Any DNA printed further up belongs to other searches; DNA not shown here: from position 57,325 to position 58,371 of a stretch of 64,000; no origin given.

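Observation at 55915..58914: pstS-less pstC-pstA-pstB-phoU module whose ATPase has degenerate Q-loop and ABC signature: possible sensing-only Pst complex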

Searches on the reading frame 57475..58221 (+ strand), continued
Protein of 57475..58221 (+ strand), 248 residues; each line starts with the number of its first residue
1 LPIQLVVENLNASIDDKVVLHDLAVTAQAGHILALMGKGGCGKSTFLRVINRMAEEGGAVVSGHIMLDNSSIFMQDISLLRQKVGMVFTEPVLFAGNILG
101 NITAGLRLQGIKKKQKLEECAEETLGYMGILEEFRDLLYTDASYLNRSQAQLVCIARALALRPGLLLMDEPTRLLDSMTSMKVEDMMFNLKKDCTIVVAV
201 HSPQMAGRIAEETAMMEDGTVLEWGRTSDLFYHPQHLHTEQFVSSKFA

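Call 35: find_encoding_contigs(protein=P0208, flank=8000, max_places=2)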
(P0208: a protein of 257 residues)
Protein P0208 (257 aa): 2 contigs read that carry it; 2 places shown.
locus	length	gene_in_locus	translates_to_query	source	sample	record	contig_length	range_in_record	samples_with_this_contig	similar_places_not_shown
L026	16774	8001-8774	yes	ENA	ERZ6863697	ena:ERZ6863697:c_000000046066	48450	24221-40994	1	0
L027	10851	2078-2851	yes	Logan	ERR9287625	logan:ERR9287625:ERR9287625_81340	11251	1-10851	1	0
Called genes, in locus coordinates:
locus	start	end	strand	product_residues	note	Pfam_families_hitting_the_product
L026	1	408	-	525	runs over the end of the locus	-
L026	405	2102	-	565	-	-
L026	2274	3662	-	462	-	PF00072:Response_reg, PF00158:Sigma54_activat, PF14532:Sigma54_activ_2, PF00004:AAA (faint), PF07724:AAA_2 (weak), PF07728:AAA_5, PF25601:AAA_lid_14, PF02954:HTH_8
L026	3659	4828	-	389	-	PF08448:PAS_4 (weak), PF13589:HATPase_c_3 (faint), PF00512:HisKA, PF02518:HATPase_c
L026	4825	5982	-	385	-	PF13177:DNA_pol3_delta2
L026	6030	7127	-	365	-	PF03033:Glyco_transf_28, PF04101:Glyco_tran_28_C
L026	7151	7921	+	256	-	PF20380:DUF6675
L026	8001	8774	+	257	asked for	PF13476:AAA_23 (weak), PF00005:ABC_tran, PF00931:NB-ARC (faint), PF02463:SMC_N (weak), PF13304:AAA_21 (weak)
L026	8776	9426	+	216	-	PF01895:PhoU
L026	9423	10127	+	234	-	PF00072:Response_reg, PF00486:Trans_reg_C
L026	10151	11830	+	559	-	PF00512:HisKA, PF02518:HATPase_c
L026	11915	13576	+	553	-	PF00664:ABC_membrane, PF00005:ABC_tran, PF02463:SMC_N (faint)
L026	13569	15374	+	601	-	PF00664:ABC_membrane, PF02463:SMC_N (faint), PF00005:ABC_tran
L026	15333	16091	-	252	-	PF00149:Metallophos, PF12850:Metallophos_2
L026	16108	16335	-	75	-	PF00462:Glutaredoxin, PF05768:Glrx-like (weak), PF13417:GST_N_3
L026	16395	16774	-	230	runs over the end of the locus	PF21033:RMD1-3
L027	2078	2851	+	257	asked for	PF13476:AAA_23 (weak), PF00005:ABC_tran, PF00931:NB-ARC (faint), PF02463:SMC_N (weak), PF13304:AAA_21 (weak)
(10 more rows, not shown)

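Call 37: find_encoding_contigs(protein=P0171, flank=7000, max_places=2)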
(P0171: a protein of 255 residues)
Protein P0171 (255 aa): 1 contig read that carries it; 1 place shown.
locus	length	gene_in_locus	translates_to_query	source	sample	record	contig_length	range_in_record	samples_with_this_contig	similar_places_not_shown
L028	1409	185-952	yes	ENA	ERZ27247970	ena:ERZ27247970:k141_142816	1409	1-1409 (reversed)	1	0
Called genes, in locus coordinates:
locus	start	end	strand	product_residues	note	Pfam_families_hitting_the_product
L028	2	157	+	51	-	?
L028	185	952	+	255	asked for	PF00005:ABC_tran, PF13304:AAA_21 (faint)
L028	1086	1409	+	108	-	?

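Call 38: find_encoding_contigs(protein=P0158, flank=7000, max_places=2)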
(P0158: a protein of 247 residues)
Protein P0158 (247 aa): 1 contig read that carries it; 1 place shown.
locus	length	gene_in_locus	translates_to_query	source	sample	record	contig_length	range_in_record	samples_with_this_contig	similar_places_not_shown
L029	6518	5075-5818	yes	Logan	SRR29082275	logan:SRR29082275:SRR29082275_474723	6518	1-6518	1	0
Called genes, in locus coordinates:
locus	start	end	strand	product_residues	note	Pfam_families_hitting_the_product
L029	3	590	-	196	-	?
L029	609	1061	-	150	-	-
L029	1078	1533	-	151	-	PF13248:Zn_ribbon_3 (weak)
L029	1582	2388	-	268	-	-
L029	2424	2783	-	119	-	-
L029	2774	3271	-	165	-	PF08281:Sigma70_r4_2, PF04545:Sigma70_r4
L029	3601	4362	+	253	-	PF00528:BPD_transp_1 (weak)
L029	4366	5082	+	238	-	-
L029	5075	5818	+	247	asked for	PF00005:ABC_tran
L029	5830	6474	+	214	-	PF01895:PhoU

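Call 39: find_encoding_contigs(protein=P0127, flank=7000, max_places=2)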
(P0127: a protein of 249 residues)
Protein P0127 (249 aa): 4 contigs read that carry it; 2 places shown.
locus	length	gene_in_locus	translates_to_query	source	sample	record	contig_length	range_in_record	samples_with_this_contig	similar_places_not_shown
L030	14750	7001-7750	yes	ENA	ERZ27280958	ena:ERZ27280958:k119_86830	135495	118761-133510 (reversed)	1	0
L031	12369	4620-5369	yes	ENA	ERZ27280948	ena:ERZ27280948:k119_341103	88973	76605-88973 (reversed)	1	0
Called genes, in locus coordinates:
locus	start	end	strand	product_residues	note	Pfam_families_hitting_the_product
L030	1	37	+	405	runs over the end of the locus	PF10011:DUF2254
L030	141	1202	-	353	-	PF04616:Glyco_hydro_43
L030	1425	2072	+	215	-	-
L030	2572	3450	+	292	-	PF00009:GTP_EFTU (faint), PF00350:Dynamin_N (faint), PF01926:MMR_HSR1, PF02421:FeoB_N, PF03193:RsgA_GTPase (faint), PF10662:PduV-EutP (weak), PF07650:KH_2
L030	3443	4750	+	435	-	PF00005:ABC_tran (faint), PF00009:GTP_EFTU (weak), PF01926:MMR_HSR1, PF02421:FeoB_N, PF00009:GTP_EFTU, PF01926:MMR_HSR1, PF02421:FeoB_N, PF14714:KH_dom-like, +6 more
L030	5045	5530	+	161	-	-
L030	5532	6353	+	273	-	PF13580:SIS_2 (weak), PF22645:GKRP_SIS_N, PF20741:GKRP-like_C (weak)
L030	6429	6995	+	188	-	-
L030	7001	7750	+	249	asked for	PF00005:ABC_tran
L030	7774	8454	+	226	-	PF01895:PhoU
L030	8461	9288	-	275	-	PF00924:MS_channel_2nd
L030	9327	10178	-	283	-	PF00528:BPD_transp_1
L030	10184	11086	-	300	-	PF00528:BPD_transp_1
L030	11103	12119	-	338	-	PF12849:PBP_like_2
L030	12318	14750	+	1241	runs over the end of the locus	PF02574:S-methyl_trans, PF00809:Pterin_bind, PF02607:B12-binding_2, PF02310:B12-binding, PF02965:Met_synt_B12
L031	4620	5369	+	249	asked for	PF00005:ABC_tran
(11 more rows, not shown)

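Call 54: list_cluster_members(proteins=[P0127, P0133, P0136, P0150, P0158, P0178, P0189, P0208, P0219, P0009])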
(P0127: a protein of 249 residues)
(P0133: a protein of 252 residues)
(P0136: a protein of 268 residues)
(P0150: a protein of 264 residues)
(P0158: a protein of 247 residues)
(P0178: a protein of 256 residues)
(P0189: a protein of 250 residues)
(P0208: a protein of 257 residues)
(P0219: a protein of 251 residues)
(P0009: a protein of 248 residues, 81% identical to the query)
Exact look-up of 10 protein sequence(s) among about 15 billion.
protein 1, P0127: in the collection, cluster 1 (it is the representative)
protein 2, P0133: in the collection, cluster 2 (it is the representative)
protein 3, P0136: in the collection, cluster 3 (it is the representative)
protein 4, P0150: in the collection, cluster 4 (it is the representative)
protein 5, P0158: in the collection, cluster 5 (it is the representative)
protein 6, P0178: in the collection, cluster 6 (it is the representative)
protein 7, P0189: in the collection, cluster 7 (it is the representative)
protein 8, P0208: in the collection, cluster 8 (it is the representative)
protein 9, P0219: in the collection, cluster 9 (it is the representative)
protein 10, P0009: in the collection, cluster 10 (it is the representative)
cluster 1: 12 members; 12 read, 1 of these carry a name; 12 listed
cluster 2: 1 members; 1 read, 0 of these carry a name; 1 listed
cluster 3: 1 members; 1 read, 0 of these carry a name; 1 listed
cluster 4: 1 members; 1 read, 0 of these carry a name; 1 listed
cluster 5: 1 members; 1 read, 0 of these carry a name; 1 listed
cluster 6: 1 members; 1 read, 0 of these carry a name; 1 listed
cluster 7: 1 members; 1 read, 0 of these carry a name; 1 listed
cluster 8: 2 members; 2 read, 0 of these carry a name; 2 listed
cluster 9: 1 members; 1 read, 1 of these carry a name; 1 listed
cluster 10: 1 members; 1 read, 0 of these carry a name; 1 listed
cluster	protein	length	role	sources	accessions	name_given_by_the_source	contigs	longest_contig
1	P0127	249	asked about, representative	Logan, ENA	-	-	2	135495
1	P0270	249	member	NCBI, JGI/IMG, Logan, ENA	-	phosphate transport system ATP-binding protein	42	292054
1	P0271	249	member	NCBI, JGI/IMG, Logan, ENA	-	-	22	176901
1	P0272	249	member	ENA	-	-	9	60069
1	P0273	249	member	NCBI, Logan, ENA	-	-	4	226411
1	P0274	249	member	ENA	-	-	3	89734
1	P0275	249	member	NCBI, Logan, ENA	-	-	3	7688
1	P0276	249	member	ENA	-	-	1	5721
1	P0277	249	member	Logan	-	-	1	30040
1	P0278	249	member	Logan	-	-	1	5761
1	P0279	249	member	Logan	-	-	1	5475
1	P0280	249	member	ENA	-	-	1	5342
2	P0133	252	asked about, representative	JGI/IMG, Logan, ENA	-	-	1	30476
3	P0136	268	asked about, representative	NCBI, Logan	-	-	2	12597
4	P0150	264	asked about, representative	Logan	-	-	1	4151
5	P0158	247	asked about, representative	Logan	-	-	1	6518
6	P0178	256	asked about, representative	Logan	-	-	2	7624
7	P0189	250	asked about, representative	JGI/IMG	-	-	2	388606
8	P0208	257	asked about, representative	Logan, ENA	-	-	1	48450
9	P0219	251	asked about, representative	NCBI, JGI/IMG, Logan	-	phosphate transport system ATP-binding protein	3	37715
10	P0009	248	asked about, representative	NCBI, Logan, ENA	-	-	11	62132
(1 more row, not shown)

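Call 55: find_encoding_contigs(protein=P0189, flank=7000, max_places=1)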
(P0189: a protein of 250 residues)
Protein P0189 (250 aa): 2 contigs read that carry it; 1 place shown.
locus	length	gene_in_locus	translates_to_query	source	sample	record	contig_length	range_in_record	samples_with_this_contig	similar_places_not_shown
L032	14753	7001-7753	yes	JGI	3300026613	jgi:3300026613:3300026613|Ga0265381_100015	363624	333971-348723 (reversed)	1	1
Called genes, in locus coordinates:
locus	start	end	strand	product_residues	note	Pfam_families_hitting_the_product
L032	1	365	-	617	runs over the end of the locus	PF13174:TPR_6 (faint), PF01464:SLT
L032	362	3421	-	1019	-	PF26550:Tricorn_2nd (weak), PF26549:Tricorn_N, PF07676:PD40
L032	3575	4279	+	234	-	PF00072:Response_reg, PF00486:Trans_reg_C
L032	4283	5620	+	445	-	PF08448:PAS_4 (weak), PF13188:PAS_8 (weak), PF00512:HisKA, PF02518:HATPase_c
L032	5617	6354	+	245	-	PF00528:BPD_transp_1 (weak)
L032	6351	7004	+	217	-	-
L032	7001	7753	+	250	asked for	PF00005:ABC_tran, PF13304:AAA_21 (faint)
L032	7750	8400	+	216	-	PF01895:PhoU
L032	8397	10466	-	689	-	PF00270:DEAD, PF04851:ResIII, PF13401:AAA_22 (faint), PF20720:nSTAND3 (faint), PF22527:DEXQc_Suv3 (weak), PF08148:DSHCT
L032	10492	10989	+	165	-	PF04306:DUF456 (weak)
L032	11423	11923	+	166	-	PF02620:YceD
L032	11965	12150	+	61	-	PF01783:Ribosomal_L32p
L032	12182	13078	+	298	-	PF02504:FA_synthesis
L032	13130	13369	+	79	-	PF00550:PP-binding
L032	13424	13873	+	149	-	PF02502:LacAB_rpiB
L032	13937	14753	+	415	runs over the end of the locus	PF00464:SHMT, PF00155:Aminotran_1_2, PF01212:Beta_elim_lyase (weak)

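Call 56: find_encoding_contigs(protein=P0136, flank=7000, max_places=1)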
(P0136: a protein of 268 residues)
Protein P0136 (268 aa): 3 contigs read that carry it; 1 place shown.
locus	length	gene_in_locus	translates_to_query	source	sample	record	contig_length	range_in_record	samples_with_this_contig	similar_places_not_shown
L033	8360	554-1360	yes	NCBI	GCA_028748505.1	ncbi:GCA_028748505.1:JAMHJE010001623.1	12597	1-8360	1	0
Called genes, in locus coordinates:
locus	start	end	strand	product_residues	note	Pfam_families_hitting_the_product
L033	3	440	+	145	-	?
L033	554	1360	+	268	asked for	PF02463:SMC_N (faint), PF00005:ABC_tran, PF13304:AAA_21 (faint)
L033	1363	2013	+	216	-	PF01895:PhoU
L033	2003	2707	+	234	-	PF00072:Response_reg, PF00486:Trans_reg_C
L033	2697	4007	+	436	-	PF00512:HisKA, PF02518:HATPase_c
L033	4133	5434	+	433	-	PF03952:Enolase_N, PF00113:Enolase_C, PF13378:MR_MLE_C (weak)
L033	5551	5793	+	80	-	PF03840:SecG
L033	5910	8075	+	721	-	PF08206:OB_RNB, PF17876:CSD2, PF00773:RNB, PF00575:S1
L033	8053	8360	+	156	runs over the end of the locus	PF01668:SmpB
